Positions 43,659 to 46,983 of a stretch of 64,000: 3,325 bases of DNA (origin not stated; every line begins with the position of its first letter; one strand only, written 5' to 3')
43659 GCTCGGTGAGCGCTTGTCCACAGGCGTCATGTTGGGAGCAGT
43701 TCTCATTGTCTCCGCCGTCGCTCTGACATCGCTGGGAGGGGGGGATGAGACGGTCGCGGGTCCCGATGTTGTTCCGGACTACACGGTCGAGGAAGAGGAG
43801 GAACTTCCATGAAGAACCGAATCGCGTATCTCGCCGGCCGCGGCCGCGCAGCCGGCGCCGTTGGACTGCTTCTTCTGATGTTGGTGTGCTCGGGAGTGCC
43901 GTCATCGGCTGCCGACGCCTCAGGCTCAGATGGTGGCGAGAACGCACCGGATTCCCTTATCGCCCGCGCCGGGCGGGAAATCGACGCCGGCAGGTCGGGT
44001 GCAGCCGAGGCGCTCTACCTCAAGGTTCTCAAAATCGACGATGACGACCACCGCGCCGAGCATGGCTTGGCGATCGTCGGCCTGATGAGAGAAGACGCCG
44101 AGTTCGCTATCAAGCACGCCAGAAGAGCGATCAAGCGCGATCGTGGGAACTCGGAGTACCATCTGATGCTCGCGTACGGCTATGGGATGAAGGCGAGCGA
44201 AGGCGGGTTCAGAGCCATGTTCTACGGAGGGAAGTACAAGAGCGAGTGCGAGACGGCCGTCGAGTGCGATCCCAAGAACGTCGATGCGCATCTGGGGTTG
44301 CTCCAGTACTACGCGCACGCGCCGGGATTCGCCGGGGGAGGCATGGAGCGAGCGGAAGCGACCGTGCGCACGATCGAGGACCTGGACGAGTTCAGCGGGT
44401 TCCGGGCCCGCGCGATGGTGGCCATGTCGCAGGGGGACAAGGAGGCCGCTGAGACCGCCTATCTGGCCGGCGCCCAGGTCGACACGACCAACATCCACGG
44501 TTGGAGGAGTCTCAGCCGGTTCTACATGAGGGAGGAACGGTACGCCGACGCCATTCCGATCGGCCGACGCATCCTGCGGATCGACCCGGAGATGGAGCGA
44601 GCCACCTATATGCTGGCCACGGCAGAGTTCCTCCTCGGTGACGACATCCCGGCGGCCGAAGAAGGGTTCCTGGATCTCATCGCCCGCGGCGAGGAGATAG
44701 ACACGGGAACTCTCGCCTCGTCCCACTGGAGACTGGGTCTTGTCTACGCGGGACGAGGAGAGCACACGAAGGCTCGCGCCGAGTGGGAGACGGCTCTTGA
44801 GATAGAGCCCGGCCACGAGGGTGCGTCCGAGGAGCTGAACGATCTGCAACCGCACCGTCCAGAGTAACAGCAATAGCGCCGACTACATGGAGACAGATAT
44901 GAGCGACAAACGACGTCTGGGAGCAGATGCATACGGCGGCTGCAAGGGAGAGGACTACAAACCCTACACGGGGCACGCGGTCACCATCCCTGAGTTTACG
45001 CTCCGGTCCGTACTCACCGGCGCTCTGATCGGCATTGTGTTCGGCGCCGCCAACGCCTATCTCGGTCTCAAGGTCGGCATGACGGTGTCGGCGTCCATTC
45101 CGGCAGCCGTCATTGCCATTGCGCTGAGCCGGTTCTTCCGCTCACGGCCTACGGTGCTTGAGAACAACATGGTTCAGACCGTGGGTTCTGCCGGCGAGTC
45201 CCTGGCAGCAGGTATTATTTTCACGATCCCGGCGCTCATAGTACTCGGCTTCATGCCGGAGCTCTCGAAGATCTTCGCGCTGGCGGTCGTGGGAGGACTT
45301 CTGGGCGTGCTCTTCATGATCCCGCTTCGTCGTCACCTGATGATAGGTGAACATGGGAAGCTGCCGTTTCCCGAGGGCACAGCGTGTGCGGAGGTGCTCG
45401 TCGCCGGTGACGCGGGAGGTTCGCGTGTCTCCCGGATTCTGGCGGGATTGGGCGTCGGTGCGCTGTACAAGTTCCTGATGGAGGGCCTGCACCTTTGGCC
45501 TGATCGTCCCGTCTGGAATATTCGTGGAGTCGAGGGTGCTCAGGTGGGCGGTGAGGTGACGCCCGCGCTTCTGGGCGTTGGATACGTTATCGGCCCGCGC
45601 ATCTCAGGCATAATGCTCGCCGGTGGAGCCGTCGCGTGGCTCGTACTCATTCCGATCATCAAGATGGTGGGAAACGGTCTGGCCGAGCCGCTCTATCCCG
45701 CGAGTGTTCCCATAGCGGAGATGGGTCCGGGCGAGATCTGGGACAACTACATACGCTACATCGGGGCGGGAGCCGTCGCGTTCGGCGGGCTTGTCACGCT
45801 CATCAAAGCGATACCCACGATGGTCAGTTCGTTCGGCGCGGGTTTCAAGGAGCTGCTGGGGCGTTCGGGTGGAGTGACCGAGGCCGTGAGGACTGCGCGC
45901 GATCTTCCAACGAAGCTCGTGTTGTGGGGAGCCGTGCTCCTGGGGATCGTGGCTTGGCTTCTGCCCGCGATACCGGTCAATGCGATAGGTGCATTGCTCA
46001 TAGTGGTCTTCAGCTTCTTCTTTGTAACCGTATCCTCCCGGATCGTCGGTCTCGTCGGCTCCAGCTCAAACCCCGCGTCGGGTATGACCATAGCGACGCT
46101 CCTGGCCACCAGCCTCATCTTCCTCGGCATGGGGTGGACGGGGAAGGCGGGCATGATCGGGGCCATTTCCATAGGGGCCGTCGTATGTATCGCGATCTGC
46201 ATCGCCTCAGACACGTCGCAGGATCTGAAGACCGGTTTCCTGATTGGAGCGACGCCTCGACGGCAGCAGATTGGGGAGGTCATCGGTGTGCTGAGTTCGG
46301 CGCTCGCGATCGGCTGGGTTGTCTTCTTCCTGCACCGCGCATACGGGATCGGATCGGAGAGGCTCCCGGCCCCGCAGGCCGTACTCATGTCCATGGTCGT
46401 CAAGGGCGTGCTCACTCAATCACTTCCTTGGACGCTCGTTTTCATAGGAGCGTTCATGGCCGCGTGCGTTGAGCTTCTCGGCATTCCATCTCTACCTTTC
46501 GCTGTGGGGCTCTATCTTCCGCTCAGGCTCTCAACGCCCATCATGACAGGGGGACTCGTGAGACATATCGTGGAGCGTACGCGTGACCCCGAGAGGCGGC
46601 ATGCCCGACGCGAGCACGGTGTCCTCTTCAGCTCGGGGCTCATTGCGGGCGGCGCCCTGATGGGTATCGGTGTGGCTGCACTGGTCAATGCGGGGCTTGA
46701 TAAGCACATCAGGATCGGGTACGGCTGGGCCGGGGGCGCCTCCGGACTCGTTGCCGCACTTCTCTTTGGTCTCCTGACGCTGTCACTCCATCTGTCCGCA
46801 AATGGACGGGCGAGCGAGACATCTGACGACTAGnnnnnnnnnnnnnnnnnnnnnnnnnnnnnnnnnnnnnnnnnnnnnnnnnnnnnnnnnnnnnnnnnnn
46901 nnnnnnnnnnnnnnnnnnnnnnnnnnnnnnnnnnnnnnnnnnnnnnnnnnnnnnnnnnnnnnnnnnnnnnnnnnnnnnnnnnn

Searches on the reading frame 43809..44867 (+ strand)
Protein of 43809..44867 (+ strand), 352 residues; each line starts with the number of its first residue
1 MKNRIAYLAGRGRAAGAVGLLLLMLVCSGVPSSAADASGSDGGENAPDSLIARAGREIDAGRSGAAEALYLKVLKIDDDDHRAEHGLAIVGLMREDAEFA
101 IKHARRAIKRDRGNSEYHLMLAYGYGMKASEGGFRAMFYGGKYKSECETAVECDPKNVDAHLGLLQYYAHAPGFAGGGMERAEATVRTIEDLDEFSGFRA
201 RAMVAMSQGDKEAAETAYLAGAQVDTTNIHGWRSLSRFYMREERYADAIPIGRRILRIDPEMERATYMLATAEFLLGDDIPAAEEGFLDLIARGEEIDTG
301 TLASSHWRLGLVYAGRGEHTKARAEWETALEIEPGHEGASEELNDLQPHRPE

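Call 3: search_protein_families(library=pfam, proteins=[window:43809-44867:+], max_evalue=0.01)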
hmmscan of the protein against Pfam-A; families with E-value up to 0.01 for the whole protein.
window:43809-44867:+ (352 aa): 13 families
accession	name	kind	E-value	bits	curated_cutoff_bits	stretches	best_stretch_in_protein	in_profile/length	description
PF07719.23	TPR_2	-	2.2e-16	59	27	1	304-336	2-34/34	Tetratricopeptide repeat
PF13428.12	TPR_14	-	4.1e-13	49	23.5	1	231-271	3-43/44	Tetratricopeptide repeat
PF13181.12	TPR_8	-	5.5e-09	35.9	25.7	0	303-335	1-33/34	Tetratricopeptide repeat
PF14559.12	TPR_19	-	2.3e-08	34.7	25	1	240-278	2-40/68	Tetratricopeptide repeat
PF13432.12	TPR_16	-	3.2e-08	34.3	32.7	1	200-261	2-63/65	Tetratricopeptide repeat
PF00515.34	TPR_1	-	3.2e-08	33.5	27.8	0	308-335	6-33/34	Tetratricopeptide repeat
PF13431.12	TPR_17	-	3.9e-08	33.4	24.4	0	147-169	2-24/34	Tetratricopeptide repeat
PF13414.12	TPR_11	-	7.6e-07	29.2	26.8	0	310-334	1-25/42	TPR repeat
PF13424.12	TPR_12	-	9.4e-07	29.4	30.1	0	302-332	2-32/77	Tetratricopeptide repeat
PF23914.1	TPR_CcmH_CycH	-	0.00061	20.1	42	0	225-330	46-148/158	Cytochrome c-type biogenesis protein H TPR domain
PF24575.1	TPR_Slam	-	0.0048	17.7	35.2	0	239-275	57-93/104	Surface lipoprotein assembly modifier, N-terminal TPR repeats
PF13371.12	TPR_9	-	0.0067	16.9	35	0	237-278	3-44/73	Tetratricopeptide repeat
PF12895.13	ANAPC3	-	0.007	17.1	27.2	0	243-278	3-38/82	Anaphase-promoting complex, cyclosome, subunit 3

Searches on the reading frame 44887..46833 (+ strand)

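Call 3: search_protein_families(library=pfam, proteins=[window:44887-46833:+], max_evalue=0.01)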
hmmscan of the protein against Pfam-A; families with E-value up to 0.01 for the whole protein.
window:44887-46833:+ (648 aa): 1 family
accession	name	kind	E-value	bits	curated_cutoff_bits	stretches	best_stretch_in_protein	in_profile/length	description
PF03169.20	OPT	-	6.1e-102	342.7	25.8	1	36-600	1-623/623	OPT oligopeptide transporter protein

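Call 4: search_protein_families(library=ncbifam, proteins=[window:44887-46833:+], max_evalue=0.01)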
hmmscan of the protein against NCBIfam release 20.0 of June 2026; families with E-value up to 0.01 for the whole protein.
window:44887-46833:+ (648 aa): 2 families
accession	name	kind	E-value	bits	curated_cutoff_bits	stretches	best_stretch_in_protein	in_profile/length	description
TIGR00733.1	TIGR00733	equivalog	8.5e-124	414.2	182.5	1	36-600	1-588/589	OPT family oligopeptide transporter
TIGR00728.1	OPT_sfam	superfamily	4.2e-63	214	128.35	1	32-594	12-651/659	OPT family oligopeptide transporter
